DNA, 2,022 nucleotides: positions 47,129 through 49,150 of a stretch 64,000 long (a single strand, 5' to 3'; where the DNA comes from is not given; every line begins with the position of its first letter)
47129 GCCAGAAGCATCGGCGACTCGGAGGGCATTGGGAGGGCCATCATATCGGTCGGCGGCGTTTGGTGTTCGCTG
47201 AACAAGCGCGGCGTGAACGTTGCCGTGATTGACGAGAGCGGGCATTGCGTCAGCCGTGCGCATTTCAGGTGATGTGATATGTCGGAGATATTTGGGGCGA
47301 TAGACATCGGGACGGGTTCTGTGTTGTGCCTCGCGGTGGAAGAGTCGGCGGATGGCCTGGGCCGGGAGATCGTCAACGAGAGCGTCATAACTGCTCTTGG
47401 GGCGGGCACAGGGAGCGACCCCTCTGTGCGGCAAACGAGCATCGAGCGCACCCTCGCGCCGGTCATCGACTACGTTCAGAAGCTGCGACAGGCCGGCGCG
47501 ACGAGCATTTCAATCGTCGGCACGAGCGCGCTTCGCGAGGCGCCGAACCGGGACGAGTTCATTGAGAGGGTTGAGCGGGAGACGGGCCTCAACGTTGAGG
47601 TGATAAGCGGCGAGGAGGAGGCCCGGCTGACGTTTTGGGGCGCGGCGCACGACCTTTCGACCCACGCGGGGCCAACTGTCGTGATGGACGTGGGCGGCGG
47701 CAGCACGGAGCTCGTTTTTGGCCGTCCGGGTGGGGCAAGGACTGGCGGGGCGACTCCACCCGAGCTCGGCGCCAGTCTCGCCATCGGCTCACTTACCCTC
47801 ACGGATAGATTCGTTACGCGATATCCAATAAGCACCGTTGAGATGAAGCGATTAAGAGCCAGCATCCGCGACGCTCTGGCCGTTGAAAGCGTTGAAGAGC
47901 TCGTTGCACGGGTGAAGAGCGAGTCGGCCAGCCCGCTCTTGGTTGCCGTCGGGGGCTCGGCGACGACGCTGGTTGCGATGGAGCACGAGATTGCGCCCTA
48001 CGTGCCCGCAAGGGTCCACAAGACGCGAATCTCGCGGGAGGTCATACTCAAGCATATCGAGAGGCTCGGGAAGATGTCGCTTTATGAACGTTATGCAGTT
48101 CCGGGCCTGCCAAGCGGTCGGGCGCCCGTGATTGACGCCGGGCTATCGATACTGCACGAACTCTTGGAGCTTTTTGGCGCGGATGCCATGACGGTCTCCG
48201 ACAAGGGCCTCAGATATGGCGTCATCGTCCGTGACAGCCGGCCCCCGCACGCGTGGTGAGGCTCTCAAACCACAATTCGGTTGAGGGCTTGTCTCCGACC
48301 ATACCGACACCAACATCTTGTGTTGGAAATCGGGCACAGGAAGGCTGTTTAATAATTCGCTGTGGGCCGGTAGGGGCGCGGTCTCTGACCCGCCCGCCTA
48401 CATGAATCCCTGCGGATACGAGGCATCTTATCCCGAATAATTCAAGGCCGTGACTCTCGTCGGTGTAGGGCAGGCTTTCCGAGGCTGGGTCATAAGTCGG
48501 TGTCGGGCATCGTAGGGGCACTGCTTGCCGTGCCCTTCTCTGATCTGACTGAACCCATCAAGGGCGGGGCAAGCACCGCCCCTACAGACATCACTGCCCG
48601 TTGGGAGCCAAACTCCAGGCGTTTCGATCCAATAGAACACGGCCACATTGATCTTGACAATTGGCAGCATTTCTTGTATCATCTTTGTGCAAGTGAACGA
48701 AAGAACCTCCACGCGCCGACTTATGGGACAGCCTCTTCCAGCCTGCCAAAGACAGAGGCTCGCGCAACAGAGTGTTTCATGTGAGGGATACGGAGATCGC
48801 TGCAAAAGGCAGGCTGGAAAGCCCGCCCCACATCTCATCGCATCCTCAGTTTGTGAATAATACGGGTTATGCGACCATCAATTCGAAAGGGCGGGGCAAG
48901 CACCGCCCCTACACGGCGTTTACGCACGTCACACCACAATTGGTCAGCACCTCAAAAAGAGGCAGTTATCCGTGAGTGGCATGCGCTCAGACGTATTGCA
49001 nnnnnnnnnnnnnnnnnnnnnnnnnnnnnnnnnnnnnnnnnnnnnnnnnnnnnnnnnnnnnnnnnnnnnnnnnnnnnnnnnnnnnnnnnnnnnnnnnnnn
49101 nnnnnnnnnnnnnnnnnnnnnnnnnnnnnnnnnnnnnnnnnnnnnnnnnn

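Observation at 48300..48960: Second repeat-rich non-coding island (family A) between ppx and the ABC exporter pair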

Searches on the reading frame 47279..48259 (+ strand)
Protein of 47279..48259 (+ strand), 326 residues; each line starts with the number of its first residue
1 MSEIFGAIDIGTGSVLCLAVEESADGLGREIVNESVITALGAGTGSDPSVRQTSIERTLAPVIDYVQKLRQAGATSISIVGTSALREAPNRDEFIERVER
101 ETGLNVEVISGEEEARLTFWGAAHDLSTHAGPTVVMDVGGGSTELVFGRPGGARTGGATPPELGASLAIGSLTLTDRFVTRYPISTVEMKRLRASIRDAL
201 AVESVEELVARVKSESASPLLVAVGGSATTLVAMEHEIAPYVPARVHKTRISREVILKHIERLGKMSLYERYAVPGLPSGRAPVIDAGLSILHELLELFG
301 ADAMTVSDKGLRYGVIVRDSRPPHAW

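Call 12: find_encoding_contigs(protein=window:47279-48259:+, flank=10000, max_places=10)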
Protein window:47279-48259:+ (326 aa): 2 contigs read that carry it; 1 place shown.
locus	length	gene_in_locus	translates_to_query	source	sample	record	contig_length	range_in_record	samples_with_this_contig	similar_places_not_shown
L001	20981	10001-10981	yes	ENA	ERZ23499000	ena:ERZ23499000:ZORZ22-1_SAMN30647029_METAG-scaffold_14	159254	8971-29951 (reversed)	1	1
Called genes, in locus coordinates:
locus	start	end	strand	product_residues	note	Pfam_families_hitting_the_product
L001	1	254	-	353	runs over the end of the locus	PF08668:HDOD, PF01966:HD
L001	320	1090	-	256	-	PF06508:QueC (weak)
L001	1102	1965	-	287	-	PF00398:RrnaAD, PF13649:Methyltransf_25 (weak)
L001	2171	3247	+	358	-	PF01699:Na_Ca_ex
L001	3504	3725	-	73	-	-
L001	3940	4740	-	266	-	-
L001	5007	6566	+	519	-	PF03853:YjeF_N, PF01256:Carb_kinase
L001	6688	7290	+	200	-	PF06971:Put_DNA-bind_N (weak), PF01408:GFO_IDH_MocA (weak), PF02629:CoA_binding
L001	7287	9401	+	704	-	PF04932:Wzy_C, PF07719:TPR_2 (faint), PF13174:TPR_6 (faint), PF00515:TPR_1 (weak), PF13414:TPR_11, PF13424:TPR_12, PF13432:TPR_16 (weak), PF00515:TPR_1 (weak), +6 more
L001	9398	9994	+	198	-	PF15711:ILEI (faint)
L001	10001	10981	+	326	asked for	PF02541:Ppx-GppA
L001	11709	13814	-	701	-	PF00664:ABC_membrane, PF00005:ABC_tran, PF02463:SMC_N (weak)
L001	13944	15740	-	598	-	PF13401:AAA_22 (faint), PF00664:ABC_membrane, PF00005:ABC_tran, PF02463:SMC_N (faint)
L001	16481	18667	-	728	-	PF00082:Peptidase_S8, PF00801:PKD (faint), PF17963:Big_9 (faint), PF18911:PKD_4 (faint), PF21027:Sde0182_C (faint), PF22352:K319L-like_PKD (faint)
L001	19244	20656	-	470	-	PF07494:Reg_prop (faint)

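Call 25: find_homologous_proteins(query=window:47279-48259:+, max_evalue=1e-40)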
Query window:47279-48259:+ (326 aa): 74 proteins with E <= 1e-40 among 8000 candidates.
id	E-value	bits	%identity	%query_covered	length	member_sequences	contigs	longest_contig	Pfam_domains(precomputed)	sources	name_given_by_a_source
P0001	6.6e-187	638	95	98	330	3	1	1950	PF02541.23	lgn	-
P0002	1.2e-165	569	83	99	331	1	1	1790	PF02541.23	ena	-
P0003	1.4e-163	562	82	99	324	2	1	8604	PF02541.23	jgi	-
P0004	1.4e-159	549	81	98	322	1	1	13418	PF02541.23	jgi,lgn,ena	-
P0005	5.0e-149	514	75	98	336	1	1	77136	PF02541.23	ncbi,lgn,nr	ncbi:MAG: hypothetical protein JW759_00495 [Candidatus Coatesbacteria bacterium]|nr:hypothetical pro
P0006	1.8e-142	492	73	98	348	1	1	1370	PF02541.23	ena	-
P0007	2.3e-134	466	70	98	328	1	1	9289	PF02541.23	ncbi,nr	ncbi:MAG: Ppx/GppA family phosphatase [Candidatus Coatesbacteria bacterium]|nr:Ppx/GppA family phosp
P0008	7.9e-125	434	67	99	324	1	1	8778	PF02541.23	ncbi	-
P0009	1.7e-124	433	64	99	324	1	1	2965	PF02541.23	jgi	-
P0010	4.9e-124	432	65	98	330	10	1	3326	PF02541.23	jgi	-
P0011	1.4e-122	427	64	98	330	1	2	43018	PF02541.23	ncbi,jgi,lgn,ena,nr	ncbi:MAG TPA: hypothetical protein VM163_00720 [bacterium]|nr:hypothetical protein [bacterium]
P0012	2.0e-120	420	63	98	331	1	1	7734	PF02541.23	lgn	-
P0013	2.8e-117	410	74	82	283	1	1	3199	PF02541.23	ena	-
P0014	4.1e-113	396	62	97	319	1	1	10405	PF02541.23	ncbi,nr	ncbi:hypothetical protein J7M28_12030 [bacterium]|nr:hypothetical protein [bacterium]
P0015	1.3e-101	358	59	97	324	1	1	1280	PF02541.23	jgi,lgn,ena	-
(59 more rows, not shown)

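Call 26: find_encoding_contigs(protein=P0004, flank=10000, max_places=3)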
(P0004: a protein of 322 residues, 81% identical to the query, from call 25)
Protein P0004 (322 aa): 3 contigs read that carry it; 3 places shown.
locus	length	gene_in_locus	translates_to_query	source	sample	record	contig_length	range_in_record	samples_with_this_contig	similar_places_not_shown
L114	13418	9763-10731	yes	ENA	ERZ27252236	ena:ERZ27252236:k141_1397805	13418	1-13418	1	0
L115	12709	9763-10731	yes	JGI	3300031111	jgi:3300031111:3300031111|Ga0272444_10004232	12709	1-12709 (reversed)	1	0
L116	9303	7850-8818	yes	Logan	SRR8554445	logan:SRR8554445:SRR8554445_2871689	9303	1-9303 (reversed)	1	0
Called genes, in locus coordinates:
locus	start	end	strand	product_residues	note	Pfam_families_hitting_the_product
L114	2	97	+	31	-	?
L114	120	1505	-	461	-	PF13229:Beta_helix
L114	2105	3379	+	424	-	PF00275:EPSP_synthase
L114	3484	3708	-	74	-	-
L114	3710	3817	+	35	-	-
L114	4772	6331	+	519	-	PF03853:YjeF_N, PF01256:Carb_kinase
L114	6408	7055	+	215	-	PF06971:Put_DNA-bind_N, PF02629:CoA_binding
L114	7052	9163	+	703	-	PF04932:Wzy_C, PF13428:TPR_14 (faint), PF00515:TPR_1 (weak), PF13371:TPR_9 (weak), PF13414:TPR_11, PF13424:TPR_12, PF13432:TPR_16 (weak), PF00515:TPR_1 (weak), +9 more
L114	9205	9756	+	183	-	PF15711:ILEI (faint)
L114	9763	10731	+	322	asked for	PF02541:Ppx-GppA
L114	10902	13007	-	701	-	PF00664:ABC_membrane, PF00005:ABC_tran, PF02463:SMC_N (weak), PF13304:AAA_21 (faint)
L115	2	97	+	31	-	?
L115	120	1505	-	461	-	PF13229:Beta_helix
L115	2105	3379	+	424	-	PF00275:EPSP_synthase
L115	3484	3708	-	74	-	-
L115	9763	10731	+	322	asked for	PF02541:Ppx-GppA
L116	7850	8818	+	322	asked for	PF02541:Ppx-GppA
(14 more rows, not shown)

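Call 27: find_encoding_contigs(protein=P0005, flank=10000, max_places=3)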
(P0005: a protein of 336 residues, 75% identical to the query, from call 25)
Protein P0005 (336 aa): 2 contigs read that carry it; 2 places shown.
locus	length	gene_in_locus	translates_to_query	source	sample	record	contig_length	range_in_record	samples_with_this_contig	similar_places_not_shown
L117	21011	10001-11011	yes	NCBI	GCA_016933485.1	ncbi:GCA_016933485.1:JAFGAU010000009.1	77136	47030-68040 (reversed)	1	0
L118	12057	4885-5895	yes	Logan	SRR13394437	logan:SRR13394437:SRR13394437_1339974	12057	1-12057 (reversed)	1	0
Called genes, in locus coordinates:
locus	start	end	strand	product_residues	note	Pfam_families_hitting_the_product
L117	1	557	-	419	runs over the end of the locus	PF00155:Aminotran_1_2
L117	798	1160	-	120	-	-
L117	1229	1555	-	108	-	PF01909:NTP_transf_2, PF18765:Polbeta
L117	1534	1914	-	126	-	PF05168:HEPN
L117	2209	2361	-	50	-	-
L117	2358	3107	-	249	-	-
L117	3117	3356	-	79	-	-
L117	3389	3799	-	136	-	PF01850:PIN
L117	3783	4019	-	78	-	PF10047:DUF2281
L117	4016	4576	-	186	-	PF12822:ECF_trnsprt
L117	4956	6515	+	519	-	PF03853:YjeF_N, PF01256:Carb_kinase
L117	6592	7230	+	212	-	PF06971:Put_DNA-bind_N, PF02629:CoA_binding, PF01408:GFO_IDH_MocA (weak)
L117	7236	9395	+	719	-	PF13424:TPR_12 (faint), PF04932:Wzy_C, PF13432:TPR_16 (faint), PF07719:TPR_2 (faint), PF13181:TPR_8 (faint), PF13428:TPR_14 (faint), PF13414:TPR_11 (weak), PF00515:TPR_1 (weak), +3 more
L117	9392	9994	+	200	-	PF15711:ILEI (faint)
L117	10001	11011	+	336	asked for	PF02541:Ppx-GppA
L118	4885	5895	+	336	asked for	PF02541:Ppx-GppA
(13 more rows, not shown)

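Call 28: find_encoding_contigs(protein=P0003, flank=10000, max_places=3)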
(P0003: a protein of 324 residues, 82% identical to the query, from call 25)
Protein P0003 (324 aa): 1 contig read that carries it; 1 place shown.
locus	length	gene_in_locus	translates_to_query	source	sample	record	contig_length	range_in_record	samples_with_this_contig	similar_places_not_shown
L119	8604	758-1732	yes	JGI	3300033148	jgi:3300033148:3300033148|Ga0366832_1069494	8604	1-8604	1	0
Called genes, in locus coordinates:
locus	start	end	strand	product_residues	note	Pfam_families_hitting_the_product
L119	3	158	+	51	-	?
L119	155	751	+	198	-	PF15711:ILEI (weak)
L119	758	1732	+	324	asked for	PF02541:Ppx-GppA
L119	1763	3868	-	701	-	PF00664:ABC_membrane, PF00005:ABC_tran, PF02463:SMC_N (weak)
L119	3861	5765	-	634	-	PF00664:ABC_membrane, PF00005:ABC_tran, PF02463:SMC_N (faint)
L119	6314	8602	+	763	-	?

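Call 73: find_encoding_contigs(protein=P0001, flank=3000, max_places=4)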
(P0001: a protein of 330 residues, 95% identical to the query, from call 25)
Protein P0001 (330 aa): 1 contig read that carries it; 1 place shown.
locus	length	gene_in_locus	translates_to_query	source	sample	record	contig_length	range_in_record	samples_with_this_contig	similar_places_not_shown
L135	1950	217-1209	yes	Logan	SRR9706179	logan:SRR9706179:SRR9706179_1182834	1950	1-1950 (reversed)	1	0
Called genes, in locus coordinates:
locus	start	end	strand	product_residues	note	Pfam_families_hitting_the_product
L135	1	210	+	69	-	?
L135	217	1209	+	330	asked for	PF02541:Ppx-GppA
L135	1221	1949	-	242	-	?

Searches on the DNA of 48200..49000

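Call 42: search_rna_families(source=window, start=48200, end=49000, threshold=evalue, max_evalue=5)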
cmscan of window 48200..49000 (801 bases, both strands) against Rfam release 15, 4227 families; matches with E-value up to 5: 4.
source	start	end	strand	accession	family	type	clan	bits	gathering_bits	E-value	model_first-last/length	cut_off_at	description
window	48506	48592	+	RF03642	MIR5743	Gene; miRNA;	-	23.1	111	0.096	1-81/81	no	MIR5743 microRNA precursor family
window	48512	48585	-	RF03871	mir-5681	Gene; miRNA;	-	20.6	88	0.16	1-61/61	no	mir-5681 microRNA precursor family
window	48237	48265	-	RF00502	TCV_Pr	Cis-reg;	-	17.1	40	2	1-34/34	no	Turnip crinkle virus (TCV) core promoter hairpin (Pr)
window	48728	48760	-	RF03737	mir-8315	Gene; miRNA;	-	16.8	80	1.8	1-60/60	no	mir-8315 microRNA precursor family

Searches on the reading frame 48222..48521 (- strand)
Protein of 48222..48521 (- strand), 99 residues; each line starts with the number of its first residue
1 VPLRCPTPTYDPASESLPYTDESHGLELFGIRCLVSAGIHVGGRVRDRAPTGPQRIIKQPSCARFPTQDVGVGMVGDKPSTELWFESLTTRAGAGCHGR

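Call 19: search_protein_families(library=pfam, proteins=[window:48222-48521:-], max_evalue=1)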
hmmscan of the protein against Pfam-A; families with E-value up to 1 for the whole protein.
window:48222-48521:- (99 aa): 0 families

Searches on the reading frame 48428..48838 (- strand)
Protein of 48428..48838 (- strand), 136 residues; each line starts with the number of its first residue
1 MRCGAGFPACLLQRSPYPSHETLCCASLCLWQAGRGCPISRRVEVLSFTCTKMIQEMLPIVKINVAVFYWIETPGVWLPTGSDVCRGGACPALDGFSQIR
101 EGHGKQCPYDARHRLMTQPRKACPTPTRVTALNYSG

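Call 19: search_protein_families(library=pfam, proteins=[window:48428-48838:-], max_evalue=1)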
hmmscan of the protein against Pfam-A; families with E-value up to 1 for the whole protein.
window:48428-48838:- (136 aa): 1 family
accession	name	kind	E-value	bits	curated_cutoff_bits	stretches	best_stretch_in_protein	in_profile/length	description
PF05253.18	zf-U11-48K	-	0.0096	16.2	21.1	1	105-115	2-12/25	U11-48K-like CHHC zinc finger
